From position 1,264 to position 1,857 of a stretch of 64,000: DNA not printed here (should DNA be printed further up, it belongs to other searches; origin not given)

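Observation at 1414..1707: A 97-aa peptide with a perfect (Trp-x-x)7 repeat, encoded by a 9-bp-periodic DNA tract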

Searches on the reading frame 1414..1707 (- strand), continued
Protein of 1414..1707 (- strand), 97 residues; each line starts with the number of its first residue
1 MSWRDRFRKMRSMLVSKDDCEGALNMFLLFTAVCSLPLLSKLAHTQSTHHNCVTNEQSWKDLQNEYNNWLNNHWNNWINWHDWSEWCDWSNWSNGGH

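Call 53: search_protein_families(library=padloc, proteins=[L007:9652-10023:+, L007:10001-10294:+, L007:10358-11272:+, L007:11287-12672:+, L007:12669-13487:+, L007:13438-15657:-], max_evalue=0.01)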
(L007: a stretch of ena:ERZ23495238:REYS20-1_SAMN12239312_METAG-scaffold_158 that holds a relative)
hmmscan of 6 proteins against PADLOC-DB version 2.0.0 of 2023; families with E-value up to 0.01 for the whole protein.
L007:9652-10023:+ (123 aa): 0 families

L007:10001-10294:+ (97 aa): 0 families

L007:10358-11272:+ (304 aa): 2 families
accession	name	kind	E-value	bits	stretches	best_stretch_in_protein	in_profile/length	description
PDLC02903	pVip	-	3.1e-12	44.5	1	15-190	8-176/257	Viperins not associated with kinases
PDLC02904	pVip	-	1.2e-11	42.6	1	16-172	12-163/262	Viperins associated with kinases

L007:11287-12672:+ (461 aa): 2 families
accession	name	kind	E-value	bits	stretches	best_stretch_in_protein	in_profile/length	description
PDLC02903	pVip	-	7.4e-13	46.5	1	85-204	2-107/257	Viperins not associated with kinases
PDLC02904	pVip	-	2.4e-12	44.9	1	86-294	6-195/262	Viperins associated with kinases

L007:12669-13487:+ (272 aa): 0 families

L007:13438-15657:- (739 aa): 0 families

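Call 54: search_protein_families(library=ncbifam, proteins=[P0033, P0031, P0032, P0027, P0028], max_evalue=1)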
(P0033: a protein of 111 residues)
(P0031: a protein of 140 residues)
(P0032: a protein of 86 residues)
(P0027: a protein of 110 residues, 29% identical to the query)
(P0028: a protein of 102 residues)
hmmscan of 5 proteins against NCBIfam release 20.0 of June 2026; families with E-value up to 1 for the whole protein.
P0033 (111 aa): 0 families

P0031 (140 aa): 0 families

P0032 (86 aa): 0 families

P0027 (110 aa): 0 families

P0028 (102 aa): 2 families
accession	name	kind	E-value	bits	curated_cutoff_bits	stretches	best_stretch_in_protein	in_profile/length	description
TIGR02902.1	spore_lonB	equivalog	0.006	15.2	723.3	1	16-49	340-373/531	ATP-dependent protease LonB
TIGR00764.1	lon_rel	equivalog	0.011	14.4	516.6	1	9-49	405-444/608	ATP-dependent protease LonB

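Call 72: predict_structure(alignment_id=A2)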
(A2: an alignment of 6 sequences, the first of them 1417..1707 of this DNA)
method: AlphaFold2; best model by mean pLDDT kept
length: 97 residues; sequences in the alignment: 6
mean_pLDDT: 60.4   pTM: 0.23
mean pLDDT of the five models: 60.4, 54.6, 53.1, 52.2, 50.9
residues with pLDDT >= 90: 0; 70-90: 25; 50-70: 54; < 50: 18
segments of 3 or more residues with pLDDT < 50: 44-51, 94-97
pLDDT, mean of each block of 10 residues (from residue 1): 72 58 67 69 47 55 74 61 51 46
secondary structure, 60 per line:
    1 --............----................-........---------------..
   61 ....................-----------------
elements in order: H3-14 H19-34 H36-43 H59-80

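Call 76: search_solved_structures(query=L007:11287-12672:+, max_evalue=0.001)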
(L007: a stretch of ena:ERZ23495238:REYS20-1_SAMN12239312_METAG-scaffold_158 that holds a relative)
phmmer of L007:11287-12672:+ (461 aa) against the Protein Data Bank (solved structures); distinct sequences matched with E-value up to 0.001: 11.
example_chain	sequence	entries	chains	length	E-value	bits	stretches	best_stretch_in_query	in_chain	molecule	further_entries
5wgg_A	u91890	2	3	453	1e-21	80.4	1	86-421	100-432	Radical SAM domain protein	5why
4k37_A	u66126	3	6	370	5.3e-21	78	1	90-440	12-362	Anaerobic sulfatase-maturating enzyme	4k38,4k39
4k36_A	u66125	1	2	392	5.7e-21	77.9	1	90-440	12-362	Anaerobic sulfatase-maturating enzyme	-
9gm3_A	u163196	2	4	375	3.7e-09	38.9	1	85-228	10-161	ChlB radical SAM domain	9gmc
8vpo_A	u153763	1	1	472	5e-09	38.5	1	39-244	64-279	Radical SAM core domain-containing protein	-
8ai3_A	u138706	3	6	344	1.6e-07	33.6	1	80-155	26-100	Putative peptide biosynthesis protein YydG | Radical SAM core domain-containing protein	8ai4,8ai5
8ai6_A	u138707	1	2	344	2e-07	33.2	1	80-155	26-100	Putative peptide biosynthesis protein YydG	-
8ai1_A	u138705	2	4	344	2.1e-07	33.2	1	80-155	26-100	Putative peptide biosynthesis protein YydG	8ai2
6efn_A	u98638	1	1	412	6.1e-05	25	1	37-278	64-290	Sporulation killing factor maturation protein SkfB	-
9dfu_A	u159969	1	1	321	0.00025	23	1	76-199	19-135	Radical SAM core domain-containing protein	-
7tol_A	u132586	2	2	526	0.00053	22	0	78-149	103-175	glycerol dibiphytanyl glycerol tetraether - macrocyclic archaeol synthase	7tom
